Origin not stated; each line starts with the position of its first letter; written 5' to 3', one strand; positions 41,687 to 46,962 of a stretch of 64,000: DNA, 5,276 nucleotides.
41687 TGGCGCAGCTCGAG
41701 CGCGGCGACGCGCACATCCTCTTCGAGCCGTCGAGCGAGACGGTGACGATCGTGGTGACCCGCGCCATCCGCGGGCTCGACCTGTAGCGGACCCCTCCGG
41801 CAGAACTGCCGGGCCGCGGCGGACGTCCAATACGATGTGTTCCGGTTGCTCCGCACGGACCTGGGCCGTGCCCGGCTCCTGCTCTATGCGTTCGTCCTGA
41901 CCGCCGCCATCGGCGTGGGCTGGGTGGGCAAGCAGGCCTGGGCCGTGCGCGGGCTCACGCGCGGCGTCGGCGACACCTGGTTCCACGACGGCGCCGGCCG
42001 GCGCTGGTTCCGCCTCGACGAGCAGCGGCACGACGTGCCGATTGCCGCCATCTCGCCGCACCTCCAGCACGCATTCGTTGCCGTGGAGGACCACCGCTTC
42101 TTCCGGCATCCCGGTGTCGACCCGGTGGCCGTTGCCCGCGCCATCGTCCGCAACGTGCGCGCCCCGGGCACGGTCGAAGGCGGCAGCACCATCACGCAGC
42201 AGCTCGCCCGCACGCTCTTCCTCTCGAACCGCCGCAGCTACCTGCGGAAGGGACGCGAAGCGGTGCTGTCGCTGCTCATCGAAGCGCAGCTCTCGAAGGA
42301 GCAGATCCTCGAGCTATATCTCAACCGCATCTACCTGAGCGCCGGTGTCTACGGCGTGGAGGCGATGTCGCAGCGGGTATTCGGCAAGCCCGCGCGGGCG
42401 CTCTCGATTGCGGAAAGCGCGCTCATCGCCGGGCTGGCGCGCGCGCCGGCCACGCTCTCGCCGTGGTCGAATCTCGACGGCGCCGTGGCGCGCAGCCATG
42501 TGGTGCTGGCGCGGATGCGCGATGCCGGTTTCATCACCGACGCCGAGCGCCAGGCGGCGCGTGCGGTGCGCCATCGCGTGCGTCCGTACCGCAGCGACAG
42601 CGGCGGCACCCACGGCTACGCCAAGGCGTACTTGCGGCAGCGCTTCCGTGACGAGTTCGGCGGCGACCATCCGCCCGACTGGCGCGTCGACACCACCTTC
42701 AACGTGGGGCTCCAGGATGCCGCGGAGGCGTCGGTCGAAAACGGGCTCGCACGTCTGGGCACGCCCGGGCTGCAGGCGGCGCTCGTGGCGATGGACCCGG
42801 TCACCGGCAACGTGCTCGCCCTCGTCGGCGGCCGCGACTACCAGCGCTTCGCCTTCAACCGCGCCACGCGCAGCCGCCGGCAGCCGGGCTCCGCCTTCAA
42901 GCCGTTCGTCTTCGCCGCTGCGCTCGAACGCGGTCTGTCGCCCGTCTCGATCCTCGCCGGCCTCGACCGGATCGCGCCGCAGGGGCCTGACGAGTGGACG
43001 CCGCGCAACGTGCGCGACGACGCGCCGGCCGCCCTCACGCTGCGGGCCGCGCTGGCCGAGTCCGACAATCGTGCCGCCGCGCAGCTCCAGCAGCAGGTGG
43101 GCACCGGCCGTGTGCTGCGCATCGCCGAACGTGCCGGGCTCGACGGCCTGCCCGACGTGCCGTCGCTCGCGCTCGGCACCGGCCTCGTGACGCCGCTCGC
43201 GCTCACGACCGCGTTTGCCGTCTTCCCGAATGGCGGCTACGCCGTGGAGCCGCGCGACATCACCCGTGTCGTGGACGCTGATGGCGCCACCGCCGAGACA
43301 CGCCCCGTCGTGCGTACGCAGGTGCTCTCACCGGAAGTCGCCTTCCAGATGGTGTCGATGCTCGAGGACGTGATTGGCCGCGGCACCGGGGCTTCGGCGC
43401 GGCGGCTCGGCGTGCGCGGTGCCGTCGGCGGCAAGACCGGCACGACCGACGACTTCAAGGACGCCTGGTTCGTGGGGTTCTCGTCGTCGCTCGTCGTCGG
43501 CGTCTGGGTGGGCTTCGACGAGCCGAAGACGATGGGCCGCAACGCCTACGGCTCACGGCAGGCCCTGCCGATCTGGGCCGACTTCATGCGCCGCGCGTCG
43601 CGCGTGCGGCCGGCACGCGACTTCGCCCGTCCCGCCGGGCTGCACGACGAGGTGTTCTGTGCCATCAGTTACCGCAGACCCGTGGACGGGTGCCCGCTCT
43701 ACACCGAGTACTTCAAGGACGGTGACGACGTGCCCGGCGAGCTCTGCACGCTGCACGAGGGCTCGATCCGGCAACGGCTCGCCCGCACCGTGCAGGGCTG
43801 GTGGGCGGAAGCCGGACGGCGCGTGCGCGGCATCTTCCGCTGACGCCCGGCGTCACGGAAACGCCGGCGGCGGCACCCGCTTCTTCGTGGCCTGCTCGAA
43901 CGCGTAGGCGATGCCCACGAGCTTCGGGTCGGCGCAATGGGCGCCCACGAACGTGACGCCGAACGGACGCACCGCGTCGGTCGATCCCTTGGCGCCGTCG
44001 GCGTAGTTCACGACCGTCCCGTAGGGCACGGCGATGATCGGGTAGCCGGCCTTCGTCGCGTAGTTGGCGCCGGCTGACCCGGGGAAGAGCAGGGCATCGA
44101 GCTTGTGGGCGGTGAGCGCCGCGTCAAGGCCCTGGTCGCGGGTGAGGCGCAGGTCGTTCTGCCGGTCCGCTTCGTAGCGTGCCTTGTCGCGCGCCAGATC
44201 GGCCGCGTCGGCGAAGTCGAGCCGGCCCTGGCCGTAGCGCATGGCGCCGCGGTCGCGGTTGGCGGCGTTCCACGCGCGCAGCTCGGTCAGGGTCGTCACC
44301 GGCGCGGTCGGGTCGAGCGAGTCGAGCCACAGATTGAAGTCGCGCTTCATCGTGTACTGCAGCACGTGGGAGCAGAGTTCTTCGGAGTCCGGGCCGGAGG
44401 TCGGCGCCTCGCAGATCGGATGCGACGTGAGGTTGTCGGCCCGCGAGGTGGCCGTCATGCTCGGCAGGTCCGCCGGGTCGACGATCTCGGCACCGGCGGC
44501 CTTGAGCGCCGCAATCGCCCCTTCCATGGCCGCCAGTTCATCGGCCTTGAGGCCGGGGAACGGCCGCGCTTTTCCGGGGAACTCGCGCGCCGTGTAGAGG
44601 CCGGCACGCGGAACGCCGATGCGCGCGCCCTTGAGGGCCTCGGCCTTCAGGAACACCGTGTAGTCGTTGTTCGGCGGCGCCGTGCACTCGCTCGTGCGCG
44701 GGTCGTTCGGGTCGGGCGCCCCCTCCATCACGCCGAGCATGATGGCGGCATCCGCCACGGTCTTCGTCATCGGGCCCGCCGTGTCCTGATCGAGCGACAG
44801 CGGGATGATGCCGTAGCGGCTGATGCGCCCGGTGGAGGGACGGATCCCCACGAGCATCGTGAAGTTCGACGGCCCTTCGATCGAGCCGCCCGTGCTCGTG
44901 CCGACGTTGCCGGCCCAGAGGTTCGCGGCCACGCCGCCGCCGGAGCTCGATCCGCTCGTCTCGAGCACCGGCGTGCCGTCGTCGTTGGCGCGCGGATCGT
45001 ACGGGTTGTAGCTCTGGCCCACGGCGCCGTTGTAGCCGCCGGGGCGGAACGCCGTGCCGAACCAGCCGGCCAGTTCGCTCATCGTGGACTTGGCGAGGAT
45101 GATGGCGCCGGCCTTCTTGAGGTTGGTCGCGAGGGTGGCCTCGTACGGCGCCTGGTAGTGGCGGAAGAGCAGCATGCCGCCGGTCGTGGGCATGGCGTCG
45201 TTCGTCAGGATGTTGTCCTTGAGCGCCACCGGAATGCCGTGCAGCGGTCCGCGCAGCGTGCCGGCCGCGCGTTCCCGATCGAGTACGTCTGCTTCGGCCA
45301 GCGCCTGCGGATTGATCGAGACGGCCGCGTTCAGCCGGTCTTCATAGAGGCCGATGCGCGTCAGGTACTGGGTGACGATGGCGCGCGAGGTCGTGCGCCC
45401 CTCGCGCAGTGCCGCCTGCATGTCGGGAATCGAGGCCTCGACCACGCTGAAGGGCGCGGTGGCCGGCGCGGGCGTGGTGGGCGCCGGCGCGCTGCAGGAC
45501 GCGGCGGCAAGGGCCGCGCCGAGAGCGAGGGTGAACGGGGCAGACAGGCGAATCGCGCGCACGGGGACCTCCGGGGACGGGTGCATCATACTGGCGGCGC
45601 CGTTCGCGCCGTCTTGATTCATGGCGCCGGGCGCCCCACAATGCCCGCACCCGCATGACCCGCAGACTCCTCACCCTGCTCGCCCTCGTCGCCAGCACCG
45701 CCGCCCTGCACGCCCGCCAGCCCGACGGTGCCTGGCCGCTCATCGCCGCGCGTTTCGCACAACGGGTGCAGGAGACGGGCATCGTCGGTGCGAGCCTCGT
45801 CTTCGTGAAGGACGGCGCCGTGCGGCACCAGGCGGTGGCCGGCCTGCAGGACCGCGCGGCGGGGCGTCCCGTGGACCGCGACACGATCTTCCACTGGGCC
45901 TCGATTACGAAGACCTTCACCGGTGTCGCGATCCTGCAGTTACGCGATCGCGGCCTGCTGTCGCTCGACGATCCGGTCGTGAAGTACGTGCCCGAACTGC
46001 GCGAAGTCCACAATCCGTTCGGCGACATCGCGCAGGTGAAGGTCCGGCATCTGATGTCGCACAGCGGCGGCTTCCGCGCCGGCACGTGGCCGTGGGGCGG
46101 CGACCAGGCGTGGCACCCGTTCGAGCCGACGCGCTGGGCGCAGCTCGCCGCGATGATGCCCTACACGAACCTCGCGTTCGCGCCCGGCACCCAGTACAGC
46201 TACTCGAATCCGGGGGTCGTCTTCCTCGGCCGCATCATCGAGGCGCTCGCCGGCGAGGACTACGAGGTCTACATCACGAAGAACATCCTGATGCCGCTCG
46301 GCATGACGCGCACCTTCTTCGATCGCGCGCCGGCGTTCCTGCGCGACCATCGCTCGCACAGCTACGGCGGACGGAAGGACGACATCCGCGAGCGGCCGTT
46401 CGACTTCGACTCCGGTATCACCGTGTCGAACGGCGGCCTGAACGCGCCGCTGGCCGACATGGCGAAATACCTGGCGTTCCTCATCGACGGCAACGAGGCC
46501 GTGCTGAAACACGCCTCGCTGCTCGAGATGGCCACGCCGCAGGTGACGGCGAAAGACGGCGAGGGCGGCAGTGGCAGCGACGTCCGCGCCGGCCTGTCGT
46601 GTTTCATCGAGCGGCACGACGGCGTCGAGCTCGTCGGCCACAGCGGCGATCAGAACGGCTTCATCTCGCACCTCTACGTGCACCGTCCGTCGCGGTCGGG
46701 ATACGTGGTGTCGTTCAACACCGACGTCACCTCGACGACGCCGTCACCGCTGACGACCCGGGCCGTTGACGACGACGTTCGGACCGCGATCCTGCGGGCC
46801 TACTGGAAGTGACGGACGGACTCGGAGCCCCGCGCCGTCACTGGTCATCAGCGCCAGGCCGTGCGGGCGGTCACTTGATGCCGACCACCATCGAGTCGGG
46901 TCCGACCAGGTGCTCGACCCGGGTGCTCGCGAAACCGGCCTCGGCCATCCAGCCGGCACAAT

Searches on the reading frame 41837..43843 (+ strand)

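Call 70: search_protein_families(library=pfam, proteins=[window:41837-43843:+], max_evalue=0.00001)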
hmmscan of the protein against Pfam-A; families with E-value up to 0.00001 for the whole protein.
window:41837-43843:+ (668 aa): 2 families
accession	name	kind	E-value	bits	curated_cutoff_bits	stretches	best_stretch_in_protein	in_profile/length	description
PF00912.28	Transgly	-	5.1e-58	195.8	27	1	61-227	11-177/178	Transglycosylase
PF00905.27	Transpeptidase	-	9.4e-32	110.8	22.1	1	315-584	2-298/299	Penicillin binding protein transpeptidase domain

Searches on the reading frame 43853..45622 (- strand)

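Call 70: search_protein_families(library=pfam, proteins=[window:43853-45622:-], max_evalue=0.00001)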
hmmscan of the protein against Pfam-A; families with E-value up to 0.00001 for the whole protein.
window:43853-45622:- (589 aa): 1 family
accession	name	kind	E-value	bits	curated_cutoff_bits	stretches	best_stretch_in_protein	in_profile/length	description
PF01425.27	Amidase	-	2.7e-60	205.1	27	1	82-389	2-280/445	Amidase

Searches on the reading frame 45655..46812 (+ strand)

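Call 71: search_protein_families(library=pfam, proteins=[window:45655-46812:+], max_evalue=0.00001)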
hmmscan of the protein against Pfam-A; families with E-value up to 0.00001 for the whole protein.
window:45655-46812:+ (385 aa): 1 family
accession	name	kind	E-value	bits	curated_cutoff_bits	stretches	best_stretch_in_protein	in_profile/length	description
PF00144.29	Beta-lactamase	-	1.5e-67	228.6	27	1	31-359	2-313/329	Beta-lactamase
